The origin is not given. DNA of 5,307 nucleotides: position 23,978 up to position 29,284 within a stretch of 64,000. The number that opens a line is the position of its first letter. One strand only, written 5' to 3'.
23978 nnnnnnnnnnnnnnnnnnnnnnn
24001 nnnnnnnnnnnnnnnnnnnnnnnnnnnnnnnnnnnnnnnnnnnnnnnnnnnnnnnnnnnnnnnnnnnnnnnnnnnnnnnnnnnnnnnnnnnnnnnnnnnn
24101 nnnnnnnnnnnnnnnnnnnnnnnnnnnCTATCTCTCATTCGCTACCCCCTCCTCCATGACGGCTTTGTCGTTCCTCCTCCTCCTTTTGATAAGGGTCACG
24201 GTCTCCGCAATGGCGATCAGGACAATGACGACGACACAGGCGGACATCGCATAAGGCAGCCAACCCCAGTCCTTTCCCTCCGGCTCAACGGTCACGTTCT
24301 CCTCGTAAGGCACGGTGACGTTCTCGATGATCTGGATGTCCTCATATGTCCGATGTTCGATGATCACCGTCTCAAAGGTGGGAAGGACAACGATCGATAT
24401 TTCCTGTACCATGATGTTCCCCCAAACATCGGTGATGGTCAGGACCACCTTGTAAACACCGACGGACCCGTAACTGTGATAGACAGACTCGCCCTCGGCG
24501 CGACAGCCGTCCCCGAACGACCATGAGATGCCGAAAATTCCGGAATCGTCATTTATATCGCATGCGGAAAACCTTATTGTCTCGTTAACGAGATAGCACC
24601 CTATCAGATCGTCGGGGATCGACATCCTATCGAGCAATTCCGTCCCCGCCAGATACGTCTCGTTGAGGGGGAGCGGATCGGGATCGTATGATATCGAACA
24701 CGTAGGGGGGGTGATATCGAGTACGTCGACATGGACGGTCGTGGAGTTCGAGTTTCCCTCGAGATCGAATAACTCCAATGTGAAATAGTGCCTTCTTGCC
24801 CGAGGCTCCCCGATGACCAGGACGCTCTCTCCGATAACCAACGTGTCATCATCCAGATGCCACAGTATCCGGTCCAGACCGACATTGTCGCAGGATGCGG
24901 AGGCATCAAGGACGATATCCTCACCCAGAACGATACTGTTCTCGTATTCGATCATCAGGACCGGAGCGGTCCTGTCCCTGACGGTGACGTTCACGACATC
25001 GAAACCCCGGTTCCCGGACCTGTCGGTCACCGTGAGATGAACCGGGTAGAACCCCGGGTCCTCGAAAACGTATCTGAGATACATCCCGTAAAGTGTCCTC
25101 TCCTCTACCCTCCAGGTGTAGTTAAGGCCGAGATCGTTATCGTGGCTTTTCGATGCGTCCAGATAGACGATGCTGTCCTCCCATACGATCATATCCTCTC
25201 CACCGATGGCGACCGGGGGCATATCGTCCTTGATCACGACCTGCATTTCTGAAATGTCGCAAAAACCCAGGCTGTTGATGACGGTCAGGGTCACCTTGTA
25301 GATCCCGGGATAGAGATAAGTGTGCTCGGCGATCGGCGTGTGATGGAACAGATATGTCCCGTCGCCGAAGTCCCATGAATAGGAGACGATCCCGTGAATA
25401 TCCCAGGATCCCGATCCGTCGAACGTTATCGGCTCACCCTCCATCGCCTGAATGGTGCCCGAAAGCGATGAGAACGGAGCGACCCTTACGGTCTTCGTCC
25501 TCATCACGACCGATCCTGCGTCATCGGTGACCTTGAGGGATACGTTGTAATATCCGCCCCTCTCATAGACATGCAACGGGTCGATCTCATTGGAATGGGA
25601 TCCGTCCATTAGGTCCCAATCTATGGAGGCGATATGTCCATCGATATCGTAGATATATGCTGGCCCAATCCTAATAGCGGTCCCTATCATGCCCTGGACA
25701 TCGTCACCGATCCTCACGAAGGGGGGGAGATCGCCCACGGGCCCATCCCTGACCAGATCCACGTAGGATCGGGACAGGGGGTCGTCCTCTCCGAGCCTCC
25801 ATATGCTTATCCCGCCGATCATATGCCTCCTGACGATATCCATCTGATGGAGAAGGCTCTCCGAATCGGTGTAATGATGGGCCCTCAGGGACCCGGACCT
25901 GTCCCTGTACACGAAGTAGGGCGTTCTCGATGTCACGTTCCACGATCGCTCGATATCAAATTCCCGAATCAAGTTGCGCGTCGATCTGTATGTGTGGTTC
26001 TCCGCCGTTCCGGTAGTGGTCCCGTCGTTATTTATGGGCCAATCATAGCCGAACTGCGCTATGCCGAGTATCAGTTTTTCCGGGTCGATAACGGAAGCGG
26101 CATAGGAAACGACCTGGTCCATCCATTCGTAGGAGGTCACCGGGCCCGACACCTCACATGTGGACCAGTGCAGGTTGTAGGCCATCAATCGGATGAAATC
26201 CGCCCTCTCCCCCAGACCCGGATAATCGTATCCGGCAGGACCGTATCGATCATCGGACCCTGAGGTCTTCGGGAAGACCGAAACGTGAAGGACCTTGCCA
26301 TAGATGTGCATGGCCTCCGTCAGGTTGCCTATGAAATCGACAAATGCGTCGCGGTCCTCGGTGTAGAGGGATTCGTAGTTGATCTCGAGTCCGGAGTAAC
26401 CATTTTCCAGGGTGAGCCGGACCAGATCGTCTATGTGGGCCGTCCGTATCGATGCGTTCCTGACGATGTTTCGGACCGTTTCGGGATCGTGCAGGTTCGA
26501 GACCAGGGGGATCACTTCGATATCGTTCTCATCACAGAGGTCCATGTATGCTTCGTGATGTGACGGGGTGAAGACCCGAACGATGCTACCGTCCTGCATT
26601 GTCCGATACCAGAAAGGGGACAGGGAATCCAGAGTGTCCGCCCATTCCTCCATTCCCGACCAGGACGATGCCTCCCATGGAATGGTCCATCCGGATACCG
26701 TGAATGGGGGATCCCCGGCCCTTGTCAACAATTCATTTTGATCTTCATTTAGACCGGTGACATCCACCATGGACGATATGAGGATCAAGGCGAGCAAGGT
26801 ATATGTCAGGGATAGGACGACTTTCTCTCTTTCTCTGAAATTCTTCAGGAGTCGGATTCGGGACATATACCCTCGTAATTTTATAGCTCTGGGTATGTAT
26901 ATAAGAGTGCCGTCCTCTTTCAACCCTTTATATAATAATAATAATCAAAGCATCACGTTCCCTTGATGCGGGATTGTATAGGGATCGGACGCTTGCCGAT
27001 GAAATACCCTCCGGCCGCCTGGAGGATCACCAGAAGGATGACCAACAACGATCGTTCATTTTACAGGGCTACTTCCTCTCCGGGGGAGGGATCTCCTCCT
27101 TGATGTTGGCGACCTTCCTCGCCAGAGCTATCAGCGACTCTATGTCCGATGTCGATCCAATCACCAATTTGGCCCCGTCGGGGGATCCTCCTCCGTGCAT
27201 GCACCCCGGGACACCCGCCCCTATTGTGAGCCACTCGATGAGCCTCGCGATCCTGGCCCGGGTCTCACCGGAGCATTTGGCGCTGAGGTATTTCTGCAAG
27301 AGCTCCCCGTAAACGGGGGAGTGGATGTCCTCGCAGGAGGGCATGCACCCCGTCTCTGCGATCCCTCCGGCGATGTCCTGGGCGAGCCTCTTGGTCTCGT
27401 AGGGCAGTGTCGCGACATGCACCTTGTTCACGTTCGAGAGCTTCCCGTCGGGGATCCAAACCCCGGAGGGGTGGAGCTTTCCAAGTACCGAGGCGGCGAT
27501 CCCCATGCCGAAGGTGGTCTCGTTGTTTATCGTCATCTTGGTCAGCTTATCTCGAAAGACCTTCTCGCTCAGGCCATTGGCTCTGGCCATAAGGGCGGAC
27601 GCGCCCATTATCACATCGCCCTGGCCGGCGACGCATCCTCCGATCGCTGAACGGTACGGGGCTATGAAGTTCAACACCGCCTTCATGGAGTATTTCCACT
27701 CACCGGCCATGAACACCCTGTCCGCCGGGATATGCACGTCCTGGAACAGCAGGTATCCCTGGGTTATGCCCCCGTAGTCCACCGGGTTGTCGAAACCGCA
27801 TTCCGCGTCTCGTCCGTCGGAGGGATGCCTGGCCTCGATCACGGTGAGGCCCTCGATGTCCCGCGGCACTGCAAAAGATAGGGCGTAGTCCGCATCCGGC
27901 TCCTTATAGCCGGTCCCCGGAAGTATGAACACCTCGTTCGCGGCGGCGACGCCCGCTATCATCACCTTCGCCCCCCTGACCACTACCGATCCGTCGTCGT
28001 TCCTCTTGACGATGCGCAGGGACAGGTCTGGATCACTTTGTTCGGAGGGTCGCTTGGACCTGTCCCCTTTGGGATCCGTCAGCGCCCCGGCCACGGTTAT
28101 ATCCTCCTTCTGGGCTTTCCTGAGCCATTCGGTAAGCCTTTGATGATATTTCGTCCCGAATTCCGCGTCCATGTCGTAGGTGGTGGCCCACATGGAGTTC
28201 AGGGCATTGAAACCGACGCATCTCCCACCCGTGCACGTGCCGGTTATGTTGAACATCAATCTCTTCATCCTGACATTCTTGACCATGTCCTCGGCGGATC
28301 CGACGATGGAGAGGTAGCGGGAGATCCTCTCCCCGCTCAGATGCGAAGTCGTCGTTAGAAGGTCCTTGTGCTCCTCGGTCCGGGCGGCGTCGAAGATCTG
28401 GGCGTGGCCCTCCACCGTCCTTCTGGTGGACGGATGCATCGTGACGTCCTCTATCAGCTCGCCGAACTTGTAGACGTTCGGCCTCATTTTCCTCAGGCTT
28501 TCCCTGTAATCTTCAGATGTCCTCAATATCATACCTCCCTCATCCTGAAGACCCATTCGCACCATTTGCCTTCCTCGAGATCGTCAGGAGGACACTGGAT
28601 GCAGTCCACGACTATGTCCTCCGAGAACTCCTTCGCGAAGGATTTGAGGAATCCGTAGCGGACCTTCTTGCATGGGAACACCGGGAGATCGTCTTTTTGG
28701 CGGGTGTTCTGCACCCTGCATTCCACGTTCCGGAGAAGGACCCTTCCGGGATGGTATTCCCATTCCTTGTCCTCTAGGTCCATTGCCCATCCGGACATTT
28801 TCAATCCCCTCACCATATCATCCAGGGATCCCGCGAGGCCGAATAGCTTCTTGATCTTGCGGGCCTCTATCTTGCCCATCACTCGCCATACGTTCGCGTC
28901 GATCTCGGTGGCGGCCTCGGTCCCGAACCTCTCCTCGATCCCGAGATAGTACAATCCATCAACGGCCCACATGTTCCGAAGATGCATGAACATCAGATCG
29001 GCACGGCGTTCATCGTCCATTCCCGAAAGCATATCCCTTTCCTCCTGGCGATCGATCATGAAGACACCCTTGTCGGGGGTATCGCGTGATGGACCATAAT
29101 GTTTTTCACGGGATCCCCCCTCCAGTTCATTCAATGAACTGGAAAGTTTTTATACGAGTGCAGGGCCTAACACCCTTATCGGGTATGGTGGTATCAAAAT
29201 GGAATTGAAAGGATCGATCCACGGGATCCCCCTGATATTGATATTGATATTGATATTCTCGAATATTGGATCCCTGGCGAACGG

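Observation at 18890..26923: Translationally coupled GT2 processive synthase + GHL10-like + GH18-like membrane-anchored glycosidases: candidate archaeal exopolysaccharide (PNAG/chitin-like) synthesis and processing module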

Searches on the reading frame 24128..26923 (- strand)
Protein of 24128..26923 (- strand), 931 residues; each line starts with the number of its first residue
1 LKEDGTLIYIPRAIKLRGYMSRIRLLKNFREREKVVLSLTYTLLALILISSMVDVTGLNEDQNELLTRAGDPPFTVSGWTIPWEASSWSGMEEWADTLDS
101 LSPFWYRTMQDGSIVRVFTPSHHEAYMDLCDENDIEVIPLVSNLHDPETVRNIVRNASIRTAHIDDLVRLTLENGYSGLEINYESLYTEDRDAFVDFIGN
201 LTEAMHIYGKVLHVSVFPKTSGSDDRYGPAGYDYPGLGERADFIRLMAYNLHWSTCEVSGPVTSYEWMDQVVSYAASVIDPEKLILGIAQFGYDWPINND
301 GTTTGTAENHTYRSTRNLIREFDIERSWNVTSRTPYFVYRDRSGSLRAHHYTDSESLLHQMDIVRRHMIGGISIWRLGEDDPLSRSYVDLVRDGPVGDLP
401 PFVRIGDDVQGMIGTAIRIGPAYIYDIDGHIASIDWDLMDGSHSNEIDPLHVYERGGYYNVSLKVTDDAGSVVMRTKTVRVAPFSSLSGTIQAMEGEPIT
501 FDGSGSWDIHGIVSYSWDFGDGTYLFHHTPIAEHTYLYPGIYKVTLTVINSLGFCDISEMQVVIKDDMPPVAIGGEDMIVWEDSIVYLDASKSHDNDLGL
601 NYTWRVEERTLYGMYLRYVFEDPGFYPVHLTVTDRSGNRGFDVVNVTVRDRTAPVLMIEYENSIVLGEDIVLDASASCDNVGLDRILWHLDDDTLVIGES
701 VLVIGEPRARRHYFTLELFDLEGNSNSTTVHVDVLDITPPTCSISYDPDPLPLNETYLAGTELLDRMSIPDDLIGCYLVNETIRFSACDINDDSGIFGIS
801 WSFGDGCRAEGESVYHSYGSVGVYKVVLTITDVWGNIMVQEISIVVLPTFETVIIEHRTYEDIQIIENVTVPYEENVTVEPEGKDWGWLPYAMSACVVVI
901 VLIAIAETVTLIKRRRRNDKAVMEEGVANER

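Call 6: search_protein_families(library=pfam, proteins=[window:24128-26923:-], max_evalue=0.01)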
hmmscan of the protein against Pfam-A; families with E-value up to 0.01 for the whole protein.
window:24128-26923:- (931 aa): 5 families
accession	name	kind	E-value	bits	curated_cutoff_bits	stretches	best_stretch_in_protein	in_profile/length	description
PF18911.6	PKD_4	-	7.2e-58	193.1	27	4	481-556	2-76/85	PKD domain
PF00801.26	PKD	-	1.8e-33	114.8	23.5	3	495-553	13-70/80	PKD domain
PF00704.34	Glyco_hydro_18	-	1.8e-26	94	29.6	1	134-380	64-317/317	Glycosyl hydrolases family 18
PF22352.2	K319L-like_PKD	-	2.9e-08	34.1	27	0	496-562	11-82/84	K319L-like, PKD domain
PF02010.21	REJ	-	0.005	15.9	25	0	536-610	49-132/452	REJ domain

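Call 7: search_protein_families(library=ncbifam, proteins=[window:24128-26923:-], max_evalue=0.01)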
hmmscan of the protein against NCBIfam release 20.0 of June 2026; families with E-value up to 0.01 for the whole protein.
window:24128-26923:- (931 aa): 4 families
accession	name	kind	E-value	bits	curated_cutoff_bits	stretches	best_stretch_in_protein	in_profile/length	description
NF058578.1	CPR_pilus_PamR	equivalog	4.1e-08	32.4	300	0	438-472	195-229/297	pilus system RbmA-like protein PamR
TIGR00864.1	PCC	subfamily_domain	2e-07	27.8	1861.4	1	494-553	1069-1126/2700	polycystin cation channel protein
NF038112.1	myxo_dep_M36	subfamily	5.1e-05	20.6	1500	1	463-681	1264-1502/1604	myxosortase-dependent M36 family metallopeptidase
NF033932.1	LapB_rpt_80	domain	0.00017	21.8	45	0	624-664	1-42/83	LapB repeat-containing protein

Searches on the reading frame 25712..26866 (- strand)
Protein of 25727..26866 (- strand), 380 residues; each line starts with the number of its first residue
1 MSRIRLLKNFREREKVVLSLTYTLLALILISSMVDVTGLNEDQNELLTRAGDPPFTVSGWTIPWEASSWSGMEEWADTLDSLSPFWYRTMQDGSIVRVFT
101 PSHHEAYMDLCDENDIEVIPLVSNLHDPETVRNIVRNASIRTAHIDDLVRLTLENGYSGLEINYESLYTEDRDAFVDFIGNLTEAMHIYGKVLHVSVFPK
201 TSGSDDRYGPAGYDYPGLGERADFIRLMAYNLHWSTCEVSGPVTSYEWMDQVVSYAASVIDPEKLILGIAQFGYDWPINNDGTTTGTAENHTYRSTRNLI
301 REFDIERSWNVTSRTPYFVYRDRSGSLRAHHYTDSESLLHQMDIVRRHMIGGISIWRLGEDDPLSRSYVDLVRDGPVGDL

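Call 13: search_solved_structures(query=window:25727-26866:-, max_evalue=0.01, show_alignments=3)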
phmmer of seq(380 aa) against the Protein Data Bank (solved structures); distinct sequences matched with E-value up to 0.01: 51.
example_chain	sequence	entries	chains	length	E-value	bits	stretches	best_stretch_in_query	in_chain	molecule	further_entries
3cz8_A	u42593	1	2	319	2.7e-27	98.9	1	119-358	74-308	Putative sporulation-specific glycosylase ydhD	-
4s3j_A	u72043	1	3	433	1.5e-23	86.6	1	128-363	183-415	Cortical-lytic enzyme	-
5jh8_A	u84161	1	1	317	1.8e-23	86.4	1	67-363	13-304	Probable chitinase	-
4q6t_A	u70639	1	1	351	1e-21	80.6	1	126-361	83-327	Glycosyl hydrolase, family 18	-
4s3k_A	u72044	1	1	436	4.3e-21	78.5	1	79-364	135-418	Spore germination protein YaaH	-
4wiw_A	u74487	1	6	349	1.8e-19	73.2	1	76-362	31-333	Glycoside hydrolase family 18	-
8hw6_A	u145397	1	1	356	2.8e-15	59.4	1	126-363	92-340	Chitinase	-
8hw7_A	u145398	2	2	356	4.4e-14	55.4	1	126-363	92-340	Chitinase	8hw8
6g9c_A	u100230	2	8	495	2e-09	40.1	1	130-365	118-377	Immunomodulatory active chitinase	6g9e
3bxw_B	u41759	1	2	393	2.1e-08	36.8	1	56-360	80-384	Chitinase domain-containing protein 1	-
6le7_A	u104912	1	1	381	4.9e-07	32.3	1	138-362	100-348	Probable endochitinase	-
6ldu_A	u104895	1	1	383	5.3e-07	32.2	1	138-362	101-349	Probable endochitinase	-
6le8_A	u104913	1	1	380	5.5e-07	32.1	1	138-362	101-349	Probable endochitinase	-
3wd0_A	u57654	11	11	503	1e-06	31.2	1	292-362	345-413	Chitinase B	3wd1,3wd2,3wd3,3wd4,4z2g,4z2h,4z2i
8yug_A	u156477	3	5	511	1.1e-06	31.1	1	292-362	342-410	Chitinase B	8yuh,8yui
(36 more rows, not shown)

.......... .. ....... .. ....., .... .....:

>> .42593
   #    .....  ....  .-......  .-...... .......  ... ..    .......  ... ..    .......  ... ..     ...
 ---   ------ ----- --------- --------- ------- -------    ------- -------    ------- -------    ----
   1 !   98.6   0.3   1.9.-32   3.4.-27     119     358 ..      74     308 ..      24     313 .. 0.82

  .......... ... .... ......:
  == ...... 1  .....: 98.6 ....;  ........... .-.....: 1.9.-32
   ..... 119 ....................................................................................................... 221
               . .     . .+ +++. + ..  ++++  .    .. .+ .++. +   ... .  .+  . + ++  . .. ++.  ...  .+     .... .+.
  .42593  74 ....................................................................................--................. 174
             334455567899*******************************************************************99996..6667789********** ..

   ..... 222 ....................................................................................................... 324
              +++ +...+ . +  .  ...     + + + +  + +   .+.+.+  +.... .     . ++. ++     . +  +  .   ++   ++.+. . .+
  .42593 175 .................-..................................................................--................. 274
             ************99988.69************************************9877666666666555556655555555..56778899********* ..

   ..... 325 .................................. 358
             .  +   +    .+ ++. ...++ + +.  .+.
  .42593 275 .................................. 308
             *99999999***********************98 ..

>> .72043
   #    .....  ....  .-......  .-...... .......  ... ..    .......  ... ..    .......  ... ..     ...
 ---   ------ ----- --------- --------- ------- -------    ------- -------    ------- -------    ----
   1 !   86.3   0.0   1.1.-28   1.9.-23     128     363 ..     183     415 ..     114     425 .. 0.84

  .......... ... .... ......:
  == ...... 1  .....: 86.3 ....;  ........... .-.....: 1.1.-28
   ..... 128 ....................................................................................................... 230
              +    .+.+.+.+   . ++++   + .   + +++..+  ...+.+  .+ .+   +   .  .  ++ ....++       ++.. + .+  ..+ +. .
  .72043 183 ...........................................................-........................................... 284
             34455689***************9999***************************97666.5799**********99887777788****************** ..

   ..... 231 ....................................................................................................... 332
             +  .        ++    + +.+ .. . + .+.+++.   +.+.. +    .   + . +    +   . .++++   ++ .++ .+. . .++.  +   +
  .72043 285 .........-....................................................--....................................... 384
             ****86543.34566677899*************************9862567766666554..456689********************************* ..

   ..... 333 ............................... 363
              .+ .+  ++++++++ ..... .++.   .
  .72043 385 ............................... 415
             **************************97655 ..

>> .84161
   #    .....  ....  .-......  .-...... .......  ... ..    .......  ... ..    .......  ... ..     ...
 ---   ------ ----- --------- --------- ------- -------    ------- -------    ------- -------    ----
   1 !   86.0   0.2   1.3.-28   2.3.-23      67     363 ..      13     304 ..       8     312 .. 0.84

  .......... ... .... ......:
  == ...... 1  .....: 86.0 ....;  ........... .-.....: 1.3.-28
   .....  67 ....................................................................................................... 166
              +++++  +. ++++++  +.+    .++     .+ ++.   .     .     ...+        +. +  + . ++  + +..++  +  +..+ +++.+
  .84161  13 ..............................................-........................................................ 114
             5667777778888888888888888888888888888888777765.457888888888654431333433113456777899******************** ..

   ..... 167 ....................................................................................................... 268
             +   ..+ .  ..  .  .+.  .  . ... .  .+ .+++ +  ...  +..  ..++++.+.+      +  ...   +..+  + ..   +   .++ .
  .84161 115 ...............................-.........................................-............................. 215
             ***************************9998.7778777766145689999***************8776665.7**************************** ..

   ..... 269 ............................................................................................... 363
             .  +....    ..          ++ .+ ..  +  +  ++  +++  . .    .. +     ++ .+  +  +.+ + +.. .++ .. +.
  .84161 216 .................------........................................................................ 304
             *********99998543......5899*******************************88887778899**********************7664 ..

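Call 70: find_related_loci(query=A4, collection=metagenome_contigs, flank=10000)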
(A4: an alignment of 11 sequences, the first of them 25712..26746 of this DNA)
Query A4 (345 aa) in metagenome_contigs; peptide patterns used: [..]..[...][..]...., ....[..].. (x = any residue, [..] = any of these).
288 stretches matched a pattern; 31 encode a relative of the query (tblastn E <= 1e-3); 31 distinct loci.
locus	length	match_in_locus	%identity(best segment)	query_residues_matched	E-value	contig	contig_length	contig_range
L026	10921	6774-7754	55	18-344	1e-122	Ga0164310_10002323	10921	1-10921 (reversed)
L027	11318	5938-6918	55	18-344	1e-122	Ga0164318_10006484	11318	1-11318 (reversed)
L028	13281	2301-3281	55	18-344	1e-122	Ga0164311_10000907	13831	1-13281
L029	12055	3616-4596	55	18-344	1e-122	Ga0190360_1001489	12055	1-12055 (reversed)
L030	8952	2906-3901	43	13-344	2e-99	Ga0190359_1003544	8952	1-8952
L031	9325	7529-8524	43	13-344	2e-99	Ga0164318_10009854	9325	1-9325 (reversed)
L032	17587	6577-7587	42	8-344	6e-97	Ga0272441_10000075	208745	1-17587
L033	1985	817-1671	34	29-323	2e-55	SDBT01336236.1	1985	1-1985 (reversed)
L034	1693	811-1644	33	37-323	6e-55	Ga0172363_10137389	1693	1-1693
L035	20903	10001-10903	32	16-323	8e-52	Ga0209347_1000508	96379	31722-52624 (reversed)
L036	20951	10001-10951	30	3-323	6e-52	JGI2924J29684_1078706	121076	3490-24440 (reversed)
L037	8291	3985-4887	31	16-323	1e-50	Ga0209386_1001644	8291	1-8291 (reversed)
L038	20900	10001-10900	31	16-323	5e-49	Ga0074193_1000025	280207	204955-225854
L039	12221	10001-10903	31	16-323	1e-47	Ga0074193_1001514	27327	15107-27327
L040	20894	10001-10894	30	17-323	4e-43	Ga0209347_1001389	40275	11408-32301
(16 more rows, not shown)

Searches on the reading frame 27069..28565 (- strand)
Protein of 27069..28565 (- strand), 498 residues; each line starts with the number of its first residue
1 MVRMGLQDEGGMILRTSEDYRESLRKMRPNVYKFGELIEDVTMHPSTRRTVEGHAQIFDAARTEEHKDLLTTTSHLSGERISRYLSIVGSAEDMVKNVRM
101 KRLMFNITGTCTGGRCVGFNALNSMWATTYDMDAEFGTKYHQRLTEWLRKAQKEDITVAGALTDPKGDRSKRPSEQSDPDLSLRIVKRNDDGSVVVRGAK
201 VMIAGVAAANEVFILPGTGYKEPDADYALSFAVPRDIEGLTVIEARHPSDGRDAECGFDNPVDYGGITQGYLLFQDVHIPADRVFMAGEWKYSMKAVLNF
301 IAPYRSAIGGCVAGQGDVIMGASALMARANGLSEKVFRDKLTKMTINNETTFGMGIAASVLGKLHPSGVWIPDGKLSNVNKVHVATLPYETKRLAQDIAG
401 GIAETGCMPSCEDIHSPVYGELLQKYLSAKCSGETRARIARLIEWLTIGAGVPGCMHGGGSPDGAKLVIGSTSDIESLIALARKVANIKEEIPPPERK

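Call 6: search_protein_families(library=pfam, proteins=[window:27069-28565:-], max_evalue=0.01)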
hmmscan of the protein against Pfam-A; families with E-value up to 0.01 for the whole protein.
window:27069-28565:- (498 aa): 2 families
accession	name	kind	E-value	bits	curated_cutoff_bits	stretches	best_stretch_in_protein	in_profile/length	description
PF11794.13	HpaB_N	-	4.5e-79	266.3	35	1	16-286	1-270/270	4-hydroxyphenylacetate 3-hydroxylase N terminal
PF03241.18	HpaB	-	8.8e-40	136.4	25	1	304-486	12-201/202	4-hydroxyphenylacetate 3-hydroxylase C terminal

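Call 7: search_protein_families(library=ncbifam, proteins=[window:27069-28565:-], max_evalue=0.01)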
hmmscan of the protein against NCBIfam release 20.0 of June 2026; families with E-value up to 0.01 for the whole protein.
window:27069-28565:- (498 aa): 3 families
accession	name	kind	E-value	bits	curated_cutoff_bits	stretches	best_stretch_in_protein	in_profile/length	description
TIGR02309.1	HpaB-1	equivalog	7e-42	144.1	480.2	1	15-443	2-427/477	4-hydroxyphenylacetate 3-monooxygenase, oxygenase component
TIGR02310.1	HpaB-2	equivalog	2e-20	73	885.2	1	16-455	14-452/519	4-hydroxyphenylacetate 3-monooxygenase, oxygenase component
TIGR03207.1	cyc_hxne_CoA_dh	equivalog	0.00011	21.1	575.35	1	145-285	103-220/372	cyclohexanecarboxyl-CoA dehydrogenase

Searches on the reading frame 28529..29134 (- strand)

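Call 6: search_protein_families(library=pfam, proteins=[window:28529-29134:-], max_evalue=0.01)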
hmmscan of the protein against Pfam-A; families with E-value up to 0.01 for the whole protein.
window:28529-29134:- (201 aa): 1 family
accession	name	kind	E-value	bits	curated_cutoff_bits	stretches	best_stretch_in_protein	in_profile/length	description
PF19620.4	DUF6125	-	5.3e-31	108.2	27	1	42-197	6-163/164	Family of unknown function (DUF6125)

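Call 7: search_protein_families(library=ncbifam, proteins=[window:28529-29134:-], max_evalue=0.01)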
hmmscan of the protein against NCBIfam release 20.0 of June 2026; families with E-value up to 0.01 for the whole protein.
window:28529-29134:- (201 aa): 0 families
